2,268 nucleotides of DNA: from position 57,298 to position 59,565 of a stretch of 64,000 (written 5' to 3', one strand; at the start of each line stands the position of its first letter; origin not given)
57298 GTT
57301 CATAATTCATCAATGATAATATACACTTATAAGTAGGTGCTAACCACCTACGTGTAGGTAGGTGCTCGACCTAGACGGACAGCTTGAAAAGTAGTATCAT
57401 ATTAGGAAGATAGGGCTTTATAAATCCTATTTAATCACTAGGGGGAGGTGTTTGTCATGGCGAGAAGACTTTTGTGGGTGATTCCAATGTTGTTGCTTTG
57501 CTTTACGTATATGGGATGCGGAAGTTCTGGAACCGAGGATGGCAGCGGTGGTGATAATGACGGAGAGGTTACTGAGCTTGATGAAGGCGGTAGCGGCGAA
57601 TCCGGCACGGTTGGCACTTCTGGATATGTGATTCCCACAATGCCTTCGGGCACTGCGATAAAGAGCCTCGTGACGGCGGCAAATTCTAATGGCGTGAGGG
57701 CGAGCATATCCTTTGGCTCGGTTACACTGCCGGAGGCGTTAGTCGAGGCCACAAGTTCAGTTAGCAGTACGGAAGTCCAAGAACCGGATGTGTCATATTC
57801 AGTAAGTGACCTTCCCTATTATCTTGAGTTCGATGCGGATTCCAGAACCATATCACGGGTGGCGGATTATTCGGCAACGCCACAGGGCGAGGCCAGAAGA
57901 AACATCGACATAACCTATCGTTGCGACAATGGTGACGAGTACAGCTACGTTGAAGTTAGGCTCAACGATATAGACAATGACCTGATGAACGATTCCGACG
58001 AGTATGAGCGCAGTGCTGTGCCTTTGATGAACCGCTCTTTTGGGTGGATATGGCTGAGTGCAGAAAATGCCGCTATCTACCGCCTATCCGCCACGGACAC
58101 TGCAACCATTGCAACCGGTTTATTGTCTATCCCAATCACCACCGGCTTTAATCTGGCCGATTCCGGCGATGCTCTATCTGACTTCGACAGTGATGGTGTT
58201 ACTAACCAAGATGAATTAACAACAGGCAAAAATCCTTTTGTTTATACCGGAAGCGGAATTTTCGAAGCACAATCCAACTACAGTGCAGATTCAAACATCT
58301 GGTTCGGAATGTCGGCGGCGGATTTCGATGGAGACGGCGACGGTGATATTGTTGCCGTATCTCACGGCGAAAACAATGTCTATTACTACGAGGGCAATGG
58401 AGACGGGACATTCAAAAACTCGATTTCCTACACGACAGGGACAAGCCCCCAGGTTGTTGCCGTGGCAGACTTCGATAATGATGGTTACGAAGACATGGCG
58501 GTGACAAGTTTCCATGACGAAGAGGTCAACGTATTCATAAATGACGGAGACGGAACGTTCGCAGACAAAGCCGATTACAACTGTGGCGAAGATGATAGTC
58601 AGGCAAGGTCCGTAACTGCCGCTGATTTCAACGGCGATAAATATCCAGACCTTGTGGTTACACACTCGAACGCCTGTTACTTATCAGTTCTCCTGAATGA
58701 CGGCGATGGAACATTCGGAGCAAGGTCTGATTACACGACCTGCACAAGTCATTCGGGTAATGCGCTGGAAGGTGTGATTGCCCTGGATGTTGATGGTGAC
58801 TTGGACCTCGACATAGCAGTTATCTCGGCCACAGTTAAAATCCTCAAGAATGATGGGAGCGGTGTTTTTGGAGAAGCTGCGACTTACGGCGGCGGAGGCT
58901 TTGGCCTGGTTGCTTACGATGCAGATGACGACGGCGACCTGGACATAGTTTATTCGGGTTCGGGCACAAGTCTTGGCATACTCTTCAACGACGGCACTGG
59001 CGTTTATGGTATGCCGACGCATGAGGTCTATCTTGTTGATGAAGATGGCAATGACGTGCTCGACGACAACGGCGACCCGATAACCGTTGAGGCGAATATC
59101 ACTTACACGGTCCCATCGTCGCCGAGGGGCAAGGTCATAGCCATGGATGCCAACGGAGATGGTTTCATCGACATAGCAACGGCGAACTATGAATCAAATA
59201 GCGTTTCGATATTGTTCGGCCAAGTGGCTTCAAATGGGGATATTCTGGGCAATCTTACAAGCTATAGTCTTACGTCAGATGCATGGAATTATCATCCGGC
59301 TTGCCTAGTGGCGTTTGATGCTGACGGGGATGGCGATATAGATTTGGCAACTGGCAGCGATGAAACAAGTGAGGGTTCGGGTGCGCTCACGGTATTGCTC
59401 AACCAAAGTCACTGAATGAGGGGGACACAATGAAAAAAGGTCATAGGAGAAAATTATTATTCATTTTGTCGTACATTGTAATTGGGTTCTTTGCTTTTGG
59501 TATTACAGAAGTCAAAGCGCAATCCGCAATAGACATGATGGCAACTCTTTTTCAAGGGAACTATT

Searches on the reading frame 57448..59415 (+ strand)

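Call 89: search_protein_families(library=ncbifam, proteins=[window:57448-59415:+], max_evalue=0.00001)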
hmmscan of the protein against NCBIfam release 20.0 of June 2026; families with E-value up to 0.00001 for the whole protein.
window:57448-59415:+ (655 aa): 0 families

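Call 91: search_protein_families(library=pfam, proteins=[window:57448-59415:+], max_evalue=0.01)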
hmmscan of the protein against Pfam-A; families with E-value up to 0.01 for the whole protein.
window:57448-59415:+ (655 aa): 2 families
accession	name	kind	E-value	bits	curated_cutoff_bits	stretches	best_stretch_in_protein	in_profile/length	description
PF13517.12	FG-GAP_3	-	1.5e-39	134.9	26.9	5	292-352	1-61/61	FG-GAP-like repeat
PF01839.29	FG-GAP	-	2.2e-11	43.8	22.1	2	387-405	3-21/37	FG-GAP repeat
